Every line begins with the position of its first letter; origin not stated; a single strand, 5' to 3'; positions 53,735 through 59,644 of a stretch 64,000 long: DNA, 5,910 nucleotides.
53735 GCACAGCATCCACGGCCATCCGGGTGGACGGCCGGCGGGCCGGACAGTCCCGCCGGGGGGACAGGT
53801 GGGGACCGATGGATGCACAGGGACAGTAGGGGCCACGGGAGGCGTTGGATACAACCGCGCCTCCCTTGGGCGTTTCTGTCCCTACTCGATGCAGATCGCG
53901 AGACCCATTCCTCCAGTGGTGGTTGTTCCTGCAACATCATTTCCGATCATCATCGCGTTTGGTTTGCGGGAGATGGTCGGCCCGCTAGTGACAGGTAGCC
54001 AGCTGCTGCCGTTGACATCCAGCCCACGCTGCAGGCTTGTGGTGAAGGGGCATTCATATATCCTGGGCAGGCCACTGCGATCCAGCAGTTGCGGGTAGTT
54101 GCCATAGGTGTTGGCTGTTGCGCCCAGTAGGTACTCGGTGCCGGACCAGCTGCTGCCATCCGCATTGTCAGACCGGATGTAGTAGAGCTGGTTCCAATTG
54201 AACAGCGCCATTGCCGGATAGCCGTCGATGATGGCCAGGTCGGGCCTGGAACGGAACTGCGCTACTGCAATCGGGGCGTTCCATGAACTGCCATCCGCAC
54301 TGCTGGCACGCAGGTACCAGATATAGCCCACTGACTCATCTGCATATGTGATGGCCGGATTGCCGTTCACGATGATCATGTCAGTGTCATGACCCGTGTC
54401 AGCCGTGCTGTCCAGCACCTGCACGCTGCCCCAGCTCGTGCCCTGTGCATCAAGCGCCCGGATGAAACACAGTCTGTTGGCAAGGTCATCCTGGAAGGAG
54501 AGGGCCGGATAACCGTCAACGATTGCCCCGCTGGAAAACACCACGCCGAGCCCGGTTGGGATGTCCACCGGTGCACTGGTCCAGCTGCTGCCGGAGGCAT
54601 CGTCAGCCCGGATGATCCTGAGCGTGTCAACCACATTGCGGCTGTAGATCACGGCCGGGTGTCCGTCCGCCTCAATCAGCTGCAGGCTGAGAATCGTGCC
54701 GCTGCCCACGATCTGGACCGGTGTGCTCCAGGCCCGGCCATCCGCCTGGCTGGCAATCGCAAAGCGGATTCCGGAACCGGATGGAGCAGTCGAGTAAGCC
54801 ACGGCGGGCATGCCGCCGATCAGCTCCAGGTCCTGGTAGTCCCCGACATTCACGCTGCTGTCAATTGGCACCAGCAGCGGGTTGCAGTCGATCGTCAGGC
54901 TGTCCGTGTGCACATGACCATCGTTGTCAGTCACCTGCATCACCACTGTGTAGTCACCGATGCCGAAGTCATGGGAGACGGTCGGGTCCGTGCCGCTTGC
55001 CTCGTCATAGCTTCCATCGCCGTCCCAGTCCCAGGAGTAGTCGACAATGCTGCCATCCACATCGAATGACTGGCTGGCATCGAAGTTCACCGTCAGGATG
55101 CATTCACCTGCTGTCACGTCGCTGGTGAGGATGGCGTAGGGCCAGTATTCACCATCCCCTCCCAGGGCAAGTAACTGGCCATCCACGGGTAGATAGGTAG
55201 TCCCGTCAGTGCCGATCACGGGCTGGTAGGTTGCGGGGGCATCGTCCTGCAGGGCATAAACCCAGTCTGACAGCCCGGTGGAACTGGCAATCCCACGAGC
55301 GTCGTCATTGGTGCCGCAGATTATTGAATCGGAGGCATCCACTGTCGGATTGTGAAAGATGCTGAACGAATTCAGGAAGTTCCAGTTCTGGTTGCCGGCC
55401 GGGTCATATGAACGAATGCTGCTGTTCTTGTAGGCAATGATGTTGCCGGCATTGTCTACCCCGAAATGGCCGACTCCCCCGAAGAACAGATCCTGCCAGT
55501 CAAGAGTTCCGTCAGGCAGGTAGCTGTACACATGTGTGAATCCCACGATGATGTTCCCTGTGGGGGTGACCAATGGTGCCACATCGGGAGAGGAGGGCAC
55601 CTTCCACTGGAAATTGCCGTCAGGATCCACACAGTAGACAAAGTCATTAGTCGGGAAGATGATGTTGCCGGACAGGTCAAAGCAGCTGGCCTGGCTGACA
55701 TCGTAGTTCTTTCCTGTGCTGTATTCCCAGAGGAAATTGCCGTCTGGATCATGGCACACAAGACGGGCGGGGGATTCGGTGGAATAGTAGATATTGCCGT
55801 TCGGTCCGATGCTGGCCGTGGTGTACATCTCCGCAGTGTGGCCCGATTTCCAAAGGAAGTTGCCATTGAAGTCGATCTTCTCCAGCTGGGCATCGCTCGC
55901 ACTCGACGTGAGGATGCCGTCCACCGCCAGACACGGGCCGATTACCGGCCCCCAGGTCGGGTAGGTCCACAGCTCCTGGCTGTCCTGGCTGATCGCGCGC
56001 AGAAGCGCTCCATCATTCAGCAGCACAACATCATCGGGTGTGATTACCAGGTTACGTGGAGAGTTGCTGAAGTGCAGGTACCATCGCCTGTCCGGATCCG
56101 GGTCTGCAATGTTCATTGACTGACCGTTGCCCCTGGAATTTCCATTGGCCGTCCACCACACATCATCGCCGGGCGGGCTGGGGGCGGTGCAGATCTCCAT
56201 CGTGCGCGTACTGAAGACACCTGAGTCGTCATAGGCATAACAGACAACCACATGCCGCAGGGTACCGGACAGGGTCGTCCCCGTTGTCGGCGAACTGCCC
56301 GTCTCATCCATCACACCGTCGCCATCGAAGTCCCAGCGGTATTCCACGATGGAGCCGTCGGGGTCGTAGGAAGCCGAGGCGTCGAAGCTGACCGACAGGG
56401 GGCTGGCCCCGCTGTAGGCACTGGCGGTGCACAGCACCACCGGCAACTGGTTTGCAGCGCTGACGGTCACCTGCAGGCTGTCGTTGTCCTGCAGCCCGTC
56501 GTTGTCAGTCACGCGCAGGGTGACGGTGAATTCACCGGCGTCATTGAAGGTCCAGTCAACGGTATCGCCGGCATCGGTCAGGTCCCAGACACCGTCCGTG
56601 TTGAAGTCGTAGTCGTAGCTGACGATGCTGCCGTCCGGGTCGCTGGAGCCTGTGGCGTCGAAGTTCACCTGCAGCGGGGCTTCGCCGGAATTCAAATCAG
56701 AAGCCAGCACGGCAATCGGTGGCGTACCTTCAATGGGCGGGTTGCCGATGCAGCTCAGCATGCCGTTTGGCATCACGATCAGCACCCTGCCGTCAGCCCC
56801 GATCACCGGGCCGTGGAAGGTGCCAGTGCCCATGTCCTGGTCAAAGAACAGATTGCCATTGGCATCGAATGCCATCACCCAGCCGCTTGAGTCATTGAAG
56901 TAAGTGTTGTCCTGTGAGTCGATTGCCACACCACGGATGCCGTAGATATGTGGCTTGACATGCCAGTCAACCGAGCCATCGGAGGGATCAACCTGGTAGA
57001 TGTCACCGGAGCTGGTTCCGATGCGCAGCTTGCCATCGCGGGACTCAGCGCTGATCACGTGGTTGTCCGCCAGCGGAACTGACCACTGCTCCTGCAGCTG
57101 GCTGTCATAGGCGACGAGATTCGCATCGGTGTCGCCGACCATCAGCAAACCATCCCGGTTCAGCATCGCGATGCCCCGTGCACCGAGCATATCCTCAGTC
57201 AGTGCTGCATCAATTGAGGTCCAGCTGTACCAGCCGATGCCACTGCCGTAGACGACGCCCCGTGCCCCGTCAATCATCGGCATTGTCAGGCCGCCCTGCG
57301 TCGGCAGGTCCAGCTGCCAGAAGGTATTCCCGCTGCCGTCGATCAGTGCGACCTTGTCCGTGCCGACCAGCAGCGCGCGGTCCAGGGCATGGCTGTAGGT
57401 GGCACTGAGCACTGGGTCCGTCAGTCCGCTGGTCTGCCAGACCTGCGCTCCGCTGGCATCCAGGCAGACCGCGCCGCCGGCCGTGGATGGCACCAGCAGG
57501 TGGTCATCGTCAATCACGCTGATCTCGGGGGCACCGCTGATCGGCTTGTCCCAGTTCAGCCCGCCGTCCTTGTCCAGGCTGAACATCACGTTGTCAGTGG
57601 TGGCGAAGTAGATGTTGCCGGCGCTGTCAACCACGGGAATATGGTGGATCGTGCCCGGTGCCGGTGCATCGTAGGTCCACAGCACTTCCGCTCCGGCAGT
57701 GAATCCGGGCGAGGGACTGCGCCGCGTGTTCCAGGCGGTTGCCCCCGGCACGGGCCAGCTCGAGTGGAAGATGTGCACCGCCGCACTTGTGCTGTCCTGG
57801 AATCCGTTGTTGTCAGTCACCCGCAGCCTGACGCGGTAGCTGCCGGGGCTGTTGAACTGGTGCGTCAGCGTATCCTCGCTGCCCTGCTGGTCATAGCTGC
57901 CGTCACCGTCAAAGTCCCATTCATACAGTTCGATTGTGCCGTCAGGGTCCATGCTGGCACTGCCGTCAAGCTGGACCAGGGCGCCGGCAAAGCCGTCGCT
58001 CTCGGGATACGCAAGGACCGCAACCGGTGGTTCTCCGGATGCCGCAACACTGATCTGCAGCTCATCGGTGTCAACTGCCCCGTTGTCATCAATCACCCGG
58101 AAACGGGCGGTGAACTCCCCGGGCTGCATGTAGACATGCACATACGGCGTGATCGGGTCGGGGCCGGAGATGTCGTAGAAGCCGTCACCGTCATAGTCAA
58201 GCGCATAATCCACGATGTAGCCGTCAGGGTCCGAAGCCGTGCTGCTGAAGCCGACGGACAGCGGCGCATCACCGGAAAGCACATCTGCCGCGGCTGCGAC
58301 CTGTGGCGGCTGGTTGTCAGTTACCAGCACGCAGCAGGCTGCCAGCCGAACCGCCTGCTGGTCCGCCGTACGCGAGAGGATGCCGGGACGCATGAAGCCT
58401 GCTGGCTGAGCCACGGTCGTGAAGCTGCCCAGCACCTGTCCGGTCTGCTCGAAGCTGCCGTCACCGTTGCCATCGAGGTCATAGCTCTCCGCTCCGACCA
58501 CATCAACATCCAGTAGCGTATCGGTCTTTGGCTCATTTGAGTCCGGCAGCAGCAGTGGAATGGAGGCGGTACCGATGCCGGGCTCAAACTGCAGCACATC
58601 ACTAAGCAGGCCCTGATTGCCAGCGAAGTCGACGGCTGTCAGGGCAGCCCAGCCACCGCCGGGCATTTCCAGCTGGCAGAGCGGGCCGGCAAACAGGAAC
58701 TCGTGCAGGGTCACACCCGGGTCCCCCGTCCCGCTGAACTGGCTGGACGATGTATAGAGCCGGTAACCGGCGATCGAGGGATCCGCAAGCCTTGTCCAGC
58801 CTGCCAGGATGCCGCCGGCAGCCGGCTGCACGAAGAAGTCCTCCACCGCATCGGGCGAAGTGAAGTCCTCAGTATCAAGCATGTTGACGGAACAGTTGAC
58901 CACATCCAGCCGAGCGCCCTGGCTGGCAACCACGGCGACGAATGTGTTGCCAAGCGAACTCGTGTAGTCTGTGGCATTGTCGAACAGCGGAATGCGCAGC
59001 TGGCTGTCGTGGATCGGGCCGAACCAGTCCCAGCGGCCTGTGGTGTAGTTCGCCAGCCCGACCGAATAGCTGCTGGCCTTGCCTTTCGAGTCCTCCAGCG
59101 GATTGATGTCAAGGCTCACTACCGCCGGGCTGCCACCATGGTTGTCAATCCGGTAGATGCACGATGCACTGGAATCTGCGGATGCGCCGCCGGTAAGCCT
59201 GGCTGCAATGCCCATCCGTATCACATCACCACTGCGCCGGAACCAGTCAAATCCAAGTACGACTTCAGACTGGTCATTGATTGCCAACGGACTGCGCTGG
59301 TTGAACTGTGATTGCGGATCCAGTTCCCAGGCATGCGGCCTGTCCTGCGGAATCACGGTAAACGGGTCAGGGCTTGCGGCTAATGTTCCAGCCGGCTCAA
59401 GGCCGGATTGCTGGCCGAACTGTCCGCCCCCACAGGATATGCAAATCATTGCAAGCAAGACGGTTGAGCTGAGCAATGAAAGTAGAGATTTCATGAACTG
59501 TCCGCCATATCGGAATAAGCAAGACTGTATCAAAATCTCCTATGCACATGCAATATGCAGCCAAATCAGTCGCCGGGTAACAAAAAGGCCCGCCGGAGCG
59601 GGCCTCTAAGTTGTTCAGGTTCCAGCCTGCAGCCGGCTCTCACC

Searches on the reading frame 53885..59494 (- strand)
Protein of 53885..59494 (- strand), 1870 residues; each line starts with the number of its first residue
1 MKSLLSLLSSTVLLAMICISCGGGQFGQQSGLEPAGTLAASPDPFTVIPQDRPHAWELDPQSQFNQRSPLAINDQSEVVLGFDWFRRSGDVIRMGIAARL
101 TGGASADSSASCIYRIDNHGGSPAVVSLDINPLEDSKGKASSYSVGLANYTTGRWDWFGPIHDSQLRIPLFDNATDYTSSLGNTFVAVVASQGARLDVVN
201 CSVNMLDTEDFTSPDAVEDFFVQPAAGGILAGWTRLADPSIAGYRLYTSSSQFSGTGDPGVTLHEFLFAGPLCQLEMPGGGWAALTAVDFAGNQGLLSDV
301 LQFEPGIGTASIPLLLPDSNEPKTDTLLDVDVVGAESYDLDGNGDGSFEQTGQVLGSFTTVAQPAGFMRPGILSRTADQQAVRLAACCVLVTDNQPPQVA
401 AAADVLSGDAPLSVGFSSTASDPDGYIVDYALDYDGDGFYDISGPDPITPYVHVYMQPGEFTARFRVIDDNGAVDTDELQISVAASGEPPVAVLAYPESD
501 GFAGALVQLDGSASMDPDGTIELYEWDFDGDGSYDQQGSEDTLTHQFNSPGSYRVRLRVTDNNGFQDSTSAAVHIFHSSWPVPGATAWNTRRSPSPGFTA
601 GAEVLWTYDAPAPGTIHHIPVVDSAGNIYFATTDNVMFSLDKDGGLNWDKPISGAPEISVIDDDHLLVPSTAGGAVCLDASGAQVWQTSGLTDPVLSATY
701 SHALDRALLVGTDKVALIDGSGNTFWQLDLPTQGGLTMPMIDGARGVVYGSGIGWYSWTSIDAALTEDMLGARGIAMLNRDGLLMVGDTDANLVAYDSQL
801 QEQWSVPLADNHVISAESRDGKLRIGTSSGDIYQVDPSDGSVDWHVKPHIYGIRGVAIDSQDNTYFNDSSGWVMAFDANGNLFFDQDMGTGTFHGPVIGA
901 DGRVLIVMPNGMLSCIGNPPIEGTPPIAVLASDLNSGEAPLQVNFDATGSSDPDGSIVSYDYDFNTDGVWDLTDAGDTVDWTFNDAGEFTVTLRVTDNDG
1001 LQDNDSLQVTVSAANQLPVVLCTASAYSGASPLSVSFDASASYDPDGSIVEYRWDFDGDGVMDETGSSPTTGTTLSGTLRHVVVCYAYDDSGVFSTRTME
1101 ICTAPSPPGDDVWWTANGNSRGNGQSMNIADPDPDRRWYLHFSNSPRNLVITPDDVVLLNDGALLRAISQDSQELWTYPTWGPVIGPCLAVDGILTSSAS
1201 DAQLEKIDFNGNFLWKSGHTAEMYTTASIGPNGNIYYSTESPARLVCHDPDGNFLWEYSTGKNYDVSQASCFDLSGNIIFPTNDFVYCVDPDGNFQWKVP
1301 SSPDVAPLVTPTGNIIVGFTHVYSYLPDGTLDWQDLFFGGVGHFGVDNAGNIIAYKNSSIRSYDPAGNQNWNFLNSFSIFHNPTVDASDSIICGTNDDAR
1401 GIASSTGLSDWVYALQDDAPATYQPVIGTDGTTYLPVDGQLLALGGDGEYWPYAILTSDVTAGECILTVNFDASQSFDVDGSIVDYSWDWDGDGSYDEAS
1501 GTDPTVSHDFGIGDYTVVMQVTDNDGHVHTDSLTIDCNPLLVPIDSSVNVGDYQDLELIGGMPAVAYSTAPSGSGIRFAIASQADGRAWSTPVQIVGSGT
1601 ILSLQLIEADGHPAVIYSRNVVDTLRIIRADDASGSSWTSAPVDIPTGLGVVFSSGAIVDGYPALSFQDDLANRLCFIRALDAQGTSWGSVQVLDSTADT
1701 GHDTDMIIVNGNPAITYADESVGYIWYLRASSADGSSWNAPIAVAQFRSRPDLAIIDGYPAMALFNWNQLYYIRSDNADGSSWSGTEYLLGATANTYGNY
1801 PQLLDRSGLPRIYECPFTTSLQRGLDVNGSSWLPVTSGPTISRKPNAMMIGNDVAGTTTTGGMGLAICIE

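Call 87: search_protein_families(library=pfam, proteins=[window:53885-59494:-], max_evalue=0.01)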
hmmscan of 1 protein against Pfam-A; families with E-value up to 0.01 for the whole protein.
window:53885-59494:- (1870 aa): 13 families
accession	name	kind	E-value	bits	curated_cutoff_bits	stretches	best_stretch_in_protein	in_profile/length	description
PF18911.6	PKD_4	-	7.1e-58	193.1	27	5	488-571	2-80/85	PKD domain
PF00801.26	PKD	-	3.5e-39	133.1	23.5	5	935-1004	9-74/80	PKD domain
PF22352.2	K319L-like_PKD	-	3e-24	85.2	27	3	506-573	13-82/84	K319L-like, PKD domain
PF13570.13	Beta-prop_ACSF4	-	2.5e-22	80.2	133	3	604-731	125-254/329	Beta-alanine-activating enzyme, beta-propeller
PF13360.13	PQQ_2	-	1.3e-21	77.8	27.6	3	714-881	4-189/233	Outer membrane protein assembly factor BamB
PF07495.19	Y_Y_Y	-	1.2e-08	35.1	26.6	1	955-1011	5-64/65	Y_Y_Y domain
PF21027.3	Sde0182_C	-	4.4e-07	30.8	27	0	1035-1054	2-21/83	Cellulose-binding protein Sde0182, C-terminal domain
PF18981.6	InlK_D3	-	1.6e-05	25.3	25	0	982-1011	45-73/75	Internalin K domain (D3/D4)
PF15418.12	DUF4625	-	0.00011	22.9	27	0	525-575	75-130/131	Domain of unknown function (DUF4625)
PF18975.6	DUF5711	-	0.0016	18.2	26.3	0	1259-1298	9-51/344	Family of unknown function (DUF5711)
PF05345.18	He_PIG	-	0.0042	17.9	24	0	938-1012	16-96/96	Putative Ig domain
PF02010.21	REJ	-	0.0043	16.2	25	1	989-1056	57-128/452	REJ domain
PF25292.1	Beta-prop_CGLA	-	0.0081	16.1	26.8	0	636-702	10-83/316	Lambda-carrageenase beta-propeller domain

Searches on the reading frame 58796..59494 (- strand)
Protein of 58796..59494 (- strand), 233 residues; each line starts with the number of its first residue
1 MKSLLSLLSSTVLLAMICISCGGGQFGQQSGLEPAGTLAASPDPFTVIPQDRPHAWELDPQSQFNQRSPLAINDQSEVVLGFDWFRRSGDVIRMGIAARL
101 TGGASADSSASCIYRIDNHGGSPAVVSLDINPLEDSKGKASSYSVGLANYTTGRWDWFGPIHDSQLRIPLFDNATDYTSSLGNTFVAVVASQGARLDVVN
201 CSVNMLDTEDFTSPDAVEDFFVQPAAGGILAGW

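Call 67: find_homologous_proteins(query=window:58796-59494:-, max_evalue=0.001)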
Query seq(233 aa): 1445 candidates shared short words with the query, none scored E <= 0.001.
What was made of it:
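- No homologues of the giant's N-terminus could be retrieved to build a profile (call 67).
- Tried and rejected: A homologue search with the giant protein's N-terminus returned nothing, so no profile could be built for it (call 67).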
